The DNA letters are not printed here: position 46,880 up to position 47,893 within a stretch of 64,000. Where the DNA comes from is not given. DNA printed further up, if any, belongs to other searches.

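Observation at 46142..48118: Phage-type DUF5664 NTP-pyrophosphohydrolase, SAM-methyltransferase and HTH regulator operon next to tRNA-Glu and the dTTP genes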

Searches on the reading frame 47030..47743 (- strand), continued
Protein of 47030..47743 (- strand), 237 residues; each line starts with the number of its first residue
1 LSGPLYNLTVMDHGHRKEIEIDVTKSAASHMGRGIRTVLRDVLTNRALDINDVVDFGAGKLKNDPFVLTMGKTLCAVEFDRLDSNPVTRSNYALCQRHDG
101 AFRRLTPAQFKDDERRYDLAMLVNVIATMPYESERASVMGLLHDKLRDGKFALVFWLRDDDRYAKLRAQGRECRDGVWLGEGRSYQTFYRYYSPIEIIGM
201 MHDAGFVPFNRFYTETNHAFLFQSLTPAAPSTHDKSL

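Call 35: search_protein_families(library=pfam, proteins=[P0132, P0133, P0134, P0143, P0149, P0150, P0168, P0175, P0158, P0200], max_evalue=0.01)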
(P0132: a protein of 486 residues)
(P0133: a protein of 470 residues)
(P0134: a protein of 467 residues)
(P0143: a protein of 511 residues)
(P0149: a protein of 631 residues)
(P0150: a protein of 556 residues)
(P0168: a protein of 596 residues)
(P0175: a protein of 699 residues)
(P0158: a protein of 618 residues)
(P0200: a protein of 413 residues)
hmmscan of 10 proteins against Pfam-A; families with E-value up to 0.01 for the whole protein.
P0132 (486 aa): 6 families
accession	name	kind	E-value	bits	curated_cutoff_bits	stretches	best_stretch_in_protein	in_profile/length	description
PF08242.18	Methyltransf_12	-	3.4e-06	28.1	30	1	91-191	1-98/98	Methyltransferase domain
PF13489.12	Methyltransf_23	-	5.9e-06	26.6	27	1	84-200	20-123/164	Methyltransferase domain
PF08241.18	Methyltransf_11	-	9e-05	23.5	21.2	1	91-192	1-94/95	Methyltransferase domain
PF03848.20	TehB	-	0.00013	21.9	20.4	1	74-232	20-164/193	Tellurite resistance protein TehB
PF13649.12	Methyltransf_25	-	0.0003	21.9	27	1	90-189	1-97/97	Methyltransferase domain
PF13588.12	HSDR_N_2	-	0.00095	19.7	25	1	360-418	31-76/110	Type I restriction enzyme R protein N terminus (HSDR_N)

P0133 (470 aa): 1 family
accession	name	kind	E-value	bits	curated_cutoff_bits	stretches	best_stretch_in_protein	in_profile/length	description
PF13489.12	Methyltransf_23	-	0.00037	20.7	27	1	57-224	18-163/164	Methyltransferase domain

P0134 (467 aa): 0 families

P0143 (511 aa): 2 families
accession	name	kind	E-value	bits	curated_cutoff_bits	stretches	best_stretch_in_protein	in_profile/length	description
PF07535.18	zf-DBF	-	0.0047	17.4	24.8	1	4-32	6-32/45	DBF zinc finger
PF08242.18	Methyltransf_12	-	0.0087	17.2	30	0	105-201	1-95/98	Methyltransferase domain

P0149 (631 aa): 4 families
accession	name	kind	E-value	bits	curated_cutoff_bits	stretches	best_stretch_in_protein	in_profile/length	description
PF13676.11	TIR_2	-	5.5e-12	46.7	28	1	498-596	1-98/122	TIR domain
PF01582.25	TIR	-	1.1e-06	29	21.3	1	498-567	4-71/179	TIR domain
PF08242.18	Methyltransf_12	-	4.9e-06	27.6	30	1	64-165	1-98/98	Methyltransferase domain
PF13489.12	Methyltransf_23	-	9e-05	22.7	27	1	58-221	21-160/164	Methyltransferase domain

P0150 (556 aa): 3 families
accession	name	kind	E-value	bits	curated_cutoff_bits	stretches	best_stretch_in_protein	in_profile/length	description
PF13489.12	Methyltransf_23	-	5.5e-06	26.7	27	1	146-276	20-135/164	Methyltransferase domain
PF08242.18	Methyltransf_12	-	8.8e-06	26.8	30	1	153-254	1-98/98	Methyltransferase domain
PF08241.18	Methyltransf_11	-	0.005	17.9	21.2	0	154-255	2-94/95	Methyltransferase domain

P0168 (596 aa): 4 families
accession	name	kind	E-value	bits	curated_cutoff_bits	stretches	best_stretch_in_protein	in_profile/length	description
PF08241.18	Methyltransf_11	-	0.00016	22.7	21.2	1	200-300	1-94/95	Methyltransferase domain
PF08242.18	Methyltransf_12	-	0.00025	22.2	30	1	200-299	1-98/98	Methyltransferase domain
PF13489.12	Methyltransf_23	-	0.00073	19.7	27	1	194-353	21-160/164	Methyltransferase domain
PF13649.12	Methyltransf_25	-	0.0015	19.6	27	1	199-297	1-97/97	Methyltransferase domain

P0175 (699 aa): 1 family
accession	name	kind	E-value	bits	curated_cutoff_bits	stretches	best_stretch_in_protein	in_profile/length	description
PF13365.12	Trypsin_2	-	1.5e-15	58.6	27.6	1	19-166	1-144/144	Trypsin-like peptidase domain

P0158 (618 aa): 4 families
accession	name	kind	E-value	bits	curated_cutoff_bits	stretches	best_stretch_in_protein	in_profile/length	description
PF13676.11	TIR_2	-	2.6e-13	51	28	1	477-587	2-106/122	TIR domain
PF13489.12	Methyltransf_23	-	3.2e-07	30.6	27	1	50-223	12-163/164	Methyltransferase domain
PF08242.18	Methyltransf_12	-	0.00016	22.8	30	1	64-164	1-98/98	Methyltransferase domain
PF01582.25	TIR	-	0.0056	16.9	21.3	1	487-577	13-101/179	TIR domain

P0200 (413 aa): 4 families
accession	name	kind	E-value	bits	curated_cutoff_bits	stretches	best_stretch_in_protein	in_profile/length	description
PF13676.11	TIR_2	-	1e-17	65.2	28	1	9-124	1-115/122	TIR domain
PF01582.25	TIR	-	2e-05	24.9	21.3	1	15-103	12-96/179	TIR domain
PF13489.12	Methyltransf_23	-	0.0021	18.3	27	1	208-381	7-162/164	Methyltransferase domain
PF08937.16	ThsB_TIR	-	0.0068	17.2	21.2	0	46-106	44-98/100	Thoeris protein ThsB, TIR-like domain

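Call 37: search_protein_families(library=padloc, proteins=[window:47030-47743:-, P0132, P0133, P0134, P0149, P0168, P0175, P0200], max_evalue=0.01)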
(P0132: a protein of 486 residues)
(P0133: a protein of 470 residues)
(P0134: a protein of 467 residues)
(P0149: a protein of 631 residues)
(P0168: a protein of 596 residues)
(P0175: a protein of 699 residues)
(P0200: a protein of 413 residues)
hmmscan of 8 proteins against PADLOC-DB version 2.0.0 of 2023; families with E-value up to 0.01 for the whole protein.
window:47030-47743:- (237 aa): 0 families

P0132 (486 aa): 3 families
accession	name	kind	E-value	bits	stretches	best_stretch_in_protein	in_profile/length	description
PDLC04597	PDC-M36A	-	1.5e-12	45.1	1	322-464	286-430/457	-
PDLC04598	PDC-M36A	-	4.3e-09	34.3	1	327-463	164-302/330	-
PDLC04134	mad2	-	6e-06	23.3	1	85-201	290-402/492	mads_2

P0133 (470 aa): 2 families
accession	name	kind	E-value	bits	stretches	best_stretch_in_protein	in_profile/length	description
PDLC04597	PDC-M36A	-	1.4e-11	41.9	1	306-443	298-432/457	-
PDLC04598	PDC-M36A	-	2.9e-07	28.2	1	308-442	173-304/330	-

P0134 (467 aa): 2 families
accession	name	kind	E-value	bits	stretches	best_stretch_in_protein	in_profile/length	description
PDLC04597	PDC-M36A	-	1.7e-08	31.7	1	301-444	291-435/457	-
PDLC04598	PDC-M36A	-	0.00069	17.1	1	334-416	199-278/330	-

P0149 (631 aa): 5 families
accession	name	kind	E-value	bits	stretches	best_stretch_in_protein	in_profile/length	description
PDLC00420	ThsB1|ThsB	-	3.6e-09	34.2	1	497-580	3-85/319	TIR-like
PDLC02012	SAVED5--SAVED_TIR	-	4.2e-08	30.7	1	496-591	13-105/404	-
PDLC05062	PDC-S66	-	4.7e-05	21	1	489-580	142-229/282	-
PDLC04134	mad2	-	0.0022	14.9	1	52-173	284-400/492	mads_2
PDLC00434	ThsB1|ThsB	-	0.0037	14.4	1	497-569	140-209/396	TIR-like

P0168 (596 aa): 0 families

P0175 (699 aa): 2 families
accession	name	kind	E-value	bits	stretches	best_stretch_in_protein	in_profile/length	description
PDLC02959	RT-Protease_XI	-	4.5e-16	56.9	1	15-169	348-488/510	single gene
PDLC04593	PDC-M35A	-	0.00013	19.8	1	18-90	22-103/216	-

P0200 (413 aa): 6 families
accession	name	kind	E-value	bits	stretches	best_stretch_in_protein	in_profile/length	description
PDLC05062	PDC-S66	-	5.8e-16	56.8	1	4-101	146-240/282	-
PDLC00417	ThsB1|ThsB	-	3.2e-09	34.7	1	5-103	165-261/303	TIR-like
PDLC04134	mad2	-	0.00029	17.8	1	198-257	267-326/492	mads_2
PDLC02961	RT-TIR_XII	-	0.0004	17.4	1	5-104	346-438/475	single gene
PDLC02962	RT-TIR_XII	-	0.0033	14.3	1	6-103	345-440/478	single gene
PDLC03957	bSEFIR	-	0.008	14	0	17-74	52-106/412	-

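Call 40: fold_search(model_id=the predicted structure, library=pdb)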
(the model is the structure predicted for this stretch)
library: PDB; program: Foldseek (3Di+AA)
matches with E <= 10: 1837; with E <= 0.001: 1013
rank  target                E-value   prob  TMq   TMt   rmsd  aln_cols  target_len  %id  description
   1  9ri2_A                6.9e-12  1.00  0.57  0.59   7.7       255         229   15  Crystal structure of bacillithiol methyltransferase NmbA from Chlorobaculum tepidum (released 2025-12-10)
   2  9ri2_B                1.6e-11  1.00  0.60  0.63   7.0       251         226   14  Crystal structure of bacillithiol methyltransferase NmbA from Chlorobaculum tepidum (released 2025-12-10)
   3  3h2b_A                3.1e-10  1.00  0.57  0.68   4.2       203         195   15  Crystal structure of the SAM-dependent methyltransferase cg3271 from Corynebacterium glutamicum in complex with S-aden (released 2009-04-28)
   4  3h2b_B                3.1e-10  1.00  0.57  0.68   4.0       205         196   15  Crystal structure of the SAM-dependent methyltransferase cg3271 from Corynebacterium glutamicum in complex with S-aden (released 2009-04-28)
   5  5ufm_A                6.1e-10  1.00  0.58  0.60   9.1       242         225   17  Crystal structure of Burkholderia thailandensis 1,6-didemethyltoxoflavin-N1-methyltransferase with bound 1,6-didemethy (released 2017-12-13)
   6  5ufm_B                9.5e-10  1.00  0.58  0.62   3.5       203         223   18  Crystal structure of Burkholderia thailandensis 1,6-didemethyltoxoflavin-N1-methyltransferase with bound 1,6-didemethy (released 2017-12-13)
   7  5him                  1.0e-09  1.00  0.56  0.55   6.6       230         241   13  Crystal structure of glycine sarcosine N-methyltransferase from Methanohalophilus portucalensis in complex with S-adenos (released 2016-11-23)
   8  5hii                  2.7e-09  1.00  0.56  0.55   7.3       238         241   15  Crystal structure of glycine sarcosine N-methyltransferase (GSMT) from Methanohalophilus portucalensis (apo form) (released 2016-11-23)
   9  5hij                  3.4e-09  1.00  0.57  0.56   6.9       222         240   14  Crystal structure of glycine sarcosine N-methyltransferase from Methanohalophilus portucalensis in complex with betaine (released 2016-11-23)
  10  5hil                  3.4e-09  1.00  0.57  0.57   5.5       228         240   14  Crystal structure of glycine sarcosine N-methyltransferase from Methanohalophilus portucalensis in complex with S-adenos (released 2016-11-23)
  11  3mcz_B                4.1e-09  1.00  0.55  0.41   4.4       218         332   16  The Structure of an O-methyltransferase family protein from Burkholderia thailandensis. (released 2010-05-26)
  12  5gwx                  4.1e-09  1.00  0.56  0.54   6.6       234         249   14  Crystal structure of glycine sarcosine N-methyltransferase from Methanohalophilus portucalensis in complex with S-adenos (released 2016-11-23)
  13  4hgz_C                4.4e-09  1.00  0.62  0.62   5.1       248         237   15  Structure of the CcbJ Methyltransferase from Streptomyces caelestis (released 2013-10-30)
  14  5h02                  4.4e-09  1.00  0.56  0.53   9.4       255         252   11  Crystal structure of Methanohalophilus portucalensis glycine sarcosine N-methyltransferase tetramutant (H21G, E23T, E24N (released 2016-11-23)
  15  8owx_B                7.2e-09  1.00  0.61  0.59   4.9       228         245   15  Crystal Structure of METTL6 bound to SAH (released 2024-05-08)
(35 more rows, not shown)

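Call 56: search_dna_similar(query=P0133, collection=plasmids, mode=protein, max_rows=15, max_evalue=0.001)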
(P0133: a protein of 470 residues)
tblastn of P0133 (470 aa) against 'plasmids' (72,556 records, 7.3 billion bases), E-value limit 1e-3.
Records with a match: 6; places in all: 6; records where one place covers at least 80% of the query: 0.
Best place of each record, by identity: <60% 6.
By first word of the organism name: Bacillus 3; Paenibacillus 1; Rhodococcus 1; Lactiplantibacillus 1.
By predicted mobility (MOB-suite, as given by PLSDB): non-mobilizable 5; mobilizable 1.
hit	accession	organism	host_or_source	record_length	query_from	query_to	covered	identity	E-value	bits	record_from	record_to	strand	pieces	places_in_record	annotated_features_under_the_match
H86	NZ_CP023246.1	Bacillus cereus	bacteria,pure culture,air in Laboratory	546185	271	457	40%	35.9%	1e-22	108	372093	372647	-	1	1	DNA cytosine methyltransferase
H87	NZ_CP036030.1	Bacillus mycoides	cell culture,soil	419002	312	467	33%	37.6%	1e-20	102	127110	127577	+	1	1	hypothetical protein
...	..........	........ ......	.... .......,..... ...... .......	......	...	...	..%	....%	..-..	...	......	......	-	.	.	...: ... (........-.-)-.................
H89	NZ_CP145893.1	Paenibacillus amylolyticus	whole organism,soil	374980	312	443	28%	41.4%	1e-21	106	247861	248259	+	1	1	hypothetical protein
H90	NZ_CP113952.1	Rhodococcus sp. JS3073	culture,soil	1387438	277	440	35%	22.2%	1e-4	52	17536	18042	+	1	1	record has no annotation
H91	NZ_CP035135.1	Lactiplantibacillus plantarum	cell culture,food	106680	64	204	30%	24.3%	2e-4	52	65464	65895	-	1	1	class I SAM-dependent methyltransferase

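Call 57: search_dna_similar(query=P0133, collection=phages, mode=protein, max_rows=15, max_evalue=0.001)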
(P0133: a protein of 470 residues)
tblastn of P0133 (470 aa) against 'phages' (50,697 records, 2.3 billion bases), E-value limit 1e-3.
No match.

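Call 58: get_annotated_region(hit=H86, flank=6000)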
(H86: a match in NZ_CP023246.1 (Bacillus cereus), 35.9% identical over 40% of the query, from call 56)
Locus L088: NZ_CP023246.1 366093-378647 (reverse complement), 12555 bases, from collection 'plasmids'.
description: Bacillus cereus strain HBL-AI plasmid unnamed1, complete sequence
organism: Bacillus cereus (NCBI taxid 1396)
taxonomy: Bacteria; Bacillota; Bacilli; Bacillales; Bacillaceae; Bacillus; Bacillus cereus
host: -; source: bacteria,pure culture,air in Laboratory; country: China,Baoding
typing (MOB-suite, as given by PLSDB): non-mobilizable; replicon rep_cluster_125; mating-pair formation MPF_T
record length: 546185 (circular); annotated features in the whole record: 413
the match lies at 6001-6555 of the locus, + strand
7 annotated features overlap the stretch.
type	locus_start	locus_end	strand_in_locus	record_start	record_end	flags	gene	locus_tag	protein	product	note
CDS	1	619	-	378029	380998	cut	-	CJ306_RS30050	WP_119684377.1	AAA domain-containing protein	-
CDS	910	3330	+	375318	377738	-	-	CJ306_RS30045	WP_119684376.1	AAA family ATPase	-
CDS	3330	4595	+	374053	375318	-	-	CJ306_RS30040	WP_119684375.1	hypothetical protein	-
CDS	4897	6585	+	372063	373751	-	-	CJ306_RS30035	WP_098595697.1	DNA cytosine methyltransferase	GO:0006304 - DNA modification [Evidence IEA]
CDS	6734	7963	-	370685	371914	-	-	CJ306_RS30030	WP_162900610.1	DUF559 domain-containing protein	-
CDS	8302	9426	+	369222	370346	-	-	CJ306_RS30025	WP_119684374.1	hypothetical protein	-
CDS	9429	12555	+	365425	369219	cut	-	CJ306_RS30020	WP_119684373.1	hypothetical protein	-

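Call 59: get_annotated_region(hit=H87, flank=5000)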
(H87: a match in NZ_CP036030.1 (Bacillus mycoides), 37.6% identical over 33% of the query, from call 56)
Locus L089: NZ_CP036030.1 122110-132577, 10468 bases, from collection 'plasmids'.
description: Bacillus mycoides strain BPN54/2 plasmid p419
organism: Bacillus mycoides (NCBI taxid 1405)
taxonomy: Bacteria; Bacillota; Bacilli; Bacillales; Bacillaceae; Bacillus; Bacillus mycoides
host: -; source: cell culture,soil; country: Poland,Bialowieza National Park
typing (MOB-suite, as given by PLSDB): non-mobilizable; replicon rep_cluster_164
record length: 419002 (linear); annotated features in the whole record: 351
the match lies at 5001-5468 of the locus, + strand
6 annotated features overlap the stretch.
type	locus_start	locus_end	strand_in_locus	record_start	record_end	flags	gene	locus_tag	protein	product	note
CDS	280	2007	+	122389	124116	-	-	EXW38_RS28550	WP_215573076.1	TOPRIM nucleotidyl transferase/hydrolase domain-containing protein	-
CDS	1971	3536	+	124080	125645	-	-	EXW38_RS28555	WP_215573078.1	UvrD-helicase domain-containing protein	-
CDS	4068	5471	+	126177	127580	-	-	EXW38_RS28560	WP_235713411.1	hypothetical protein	-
CDS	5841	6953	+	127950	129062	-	-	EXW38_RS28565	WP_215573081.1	site-specific integrase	GO:0015074 - DNA integration [Evidence IEA]; GO:0006310 - DNA recombination [Evidence IEA]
CDS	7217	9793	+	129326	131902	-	-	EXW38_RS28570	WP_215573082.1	AAA family ATPase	-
CDS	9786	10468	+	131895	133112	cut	-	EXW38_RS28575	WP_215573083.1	McrC family protein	-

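Call 60: find_encoding_contigs(protein=P0133, flank=6000, max_places=2)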
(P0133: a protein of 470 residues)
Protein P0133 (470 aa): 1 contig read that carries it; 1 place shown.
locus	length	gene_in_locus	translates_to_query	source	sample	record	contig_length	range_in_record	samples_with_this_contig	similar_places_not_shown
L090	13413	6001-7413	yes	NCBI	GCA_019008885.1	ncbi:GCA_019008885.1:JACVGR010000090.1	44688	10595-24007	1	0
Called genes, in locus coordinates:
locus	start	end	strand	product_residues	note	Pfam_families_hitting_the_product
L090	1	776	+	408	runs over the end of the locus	PF00999:Na_H_Exchanger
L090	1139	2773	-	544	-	PF02129:Peptidase_S15, PF08530:PepX_C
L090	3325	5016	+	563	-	-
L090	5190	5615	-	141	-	-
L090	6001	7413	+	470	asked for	-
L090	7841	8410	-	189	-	PF01381:HTH_3, PF12844:HTH_19, PF13560:HTH_31, PF00571:CBS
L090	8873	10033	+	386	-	PF01941:AdoMet_Synthase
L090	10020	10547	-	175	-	PF09721:Exosortase_EpsH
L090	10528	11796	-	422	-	PF04312:DUF460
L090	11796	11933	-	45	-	-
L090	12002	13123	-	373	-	PF00557:Peptidase_M24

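Call 61: list_cluster_members(proteins=[P0131, P0132, P0134, P0135, P0137, P0149, P0158, P0168, P0175, P0200])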
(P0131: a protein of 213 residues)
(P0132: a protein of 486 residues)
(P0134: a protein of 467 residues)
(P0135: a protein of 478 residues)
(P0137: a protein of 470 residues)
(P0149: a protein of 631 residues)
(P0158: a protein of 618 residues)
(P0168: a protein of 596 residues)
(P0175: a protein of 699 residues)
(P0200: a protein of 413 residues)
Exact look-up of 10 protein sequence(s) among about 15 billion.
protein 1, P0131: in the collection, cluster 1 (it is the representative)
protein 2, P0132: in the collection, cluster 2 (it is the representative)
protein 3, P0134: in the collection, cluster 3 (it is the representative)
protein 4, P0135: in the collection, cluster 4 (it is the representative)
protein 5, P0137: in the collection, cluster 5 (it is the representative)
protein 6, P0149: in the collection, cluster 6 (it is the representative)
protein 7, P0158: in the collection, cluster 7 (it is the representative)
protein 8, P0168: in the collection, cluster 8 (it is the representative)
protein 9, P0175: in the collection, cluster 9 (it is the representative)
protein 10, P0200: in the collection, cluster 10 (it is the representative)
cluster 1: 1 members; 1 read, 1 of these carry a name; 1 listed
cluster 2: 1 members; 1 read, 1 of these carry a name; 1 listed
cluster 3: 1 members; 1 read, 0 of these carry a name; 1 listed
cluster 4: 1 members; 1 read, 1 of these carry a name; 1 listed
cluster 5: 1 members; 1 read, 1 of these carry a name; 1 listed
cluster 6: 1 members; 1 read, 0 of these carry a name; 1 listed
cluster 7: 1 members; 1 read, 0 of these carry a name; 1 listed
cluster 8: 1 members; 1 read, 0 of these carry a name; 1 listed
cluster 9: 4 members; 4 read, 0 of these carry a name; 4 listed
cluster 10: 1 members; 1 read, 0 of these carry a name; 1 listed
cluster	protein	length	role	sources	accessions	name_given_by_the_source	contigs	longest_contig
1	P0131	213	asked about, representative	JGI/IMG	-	hypothetical protein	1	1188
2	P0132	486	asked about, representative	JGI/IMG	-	SAM-dependent methyltransferase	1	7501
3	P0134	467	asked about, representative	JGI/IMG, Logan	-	-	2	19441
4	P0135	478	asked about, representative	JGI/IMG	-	hypothetical protein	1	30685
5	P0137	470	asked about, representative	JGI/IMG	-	SAM-dependent methyltransferase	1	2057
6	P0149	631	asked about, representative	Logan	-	-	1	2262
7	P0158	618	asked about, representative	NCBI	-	-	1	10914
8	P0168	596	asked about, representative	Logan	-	-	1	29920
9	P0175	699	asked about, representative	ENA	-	-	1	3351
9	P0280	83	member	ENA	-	-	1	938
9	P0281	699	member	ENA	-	-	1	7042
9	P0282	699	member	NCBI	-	-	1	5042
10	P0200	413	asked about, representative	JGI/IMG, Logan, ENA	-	-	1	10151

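Call 62: find_encoding_contigs(protein=P0158, flank=6000, max_places=1)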
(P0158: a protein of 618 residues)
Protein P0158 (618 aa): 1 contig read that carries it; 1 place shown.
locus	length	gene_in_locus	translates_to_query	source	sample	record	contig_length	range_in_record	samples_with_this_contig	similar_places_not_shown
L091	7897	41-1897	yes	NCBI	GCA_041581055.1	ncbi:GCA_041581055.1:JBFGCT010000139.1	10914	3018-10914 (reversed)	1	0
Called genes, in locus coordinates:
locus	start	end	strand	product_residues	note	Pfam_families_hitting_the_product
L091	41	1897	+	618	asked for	PF13489:Methyltransf_23 (weak), PF13676:TIR_2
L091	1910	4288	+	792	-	PF22548:AEP-TOTE, PF00270:DEAD, PF04851:ResIII, PF13401:AAA_22 (weak), PF00271:Helicase_C (weak)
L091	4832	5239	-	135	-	PF02410:RsfS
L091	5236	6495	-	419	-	-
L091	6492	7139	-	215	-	PF01467:CTP_transf_like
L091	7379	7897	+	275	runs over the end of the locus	PF00140:Sigma70_r1_2, PF04542:Sigma70_r2, PF04545:Sigma70_r4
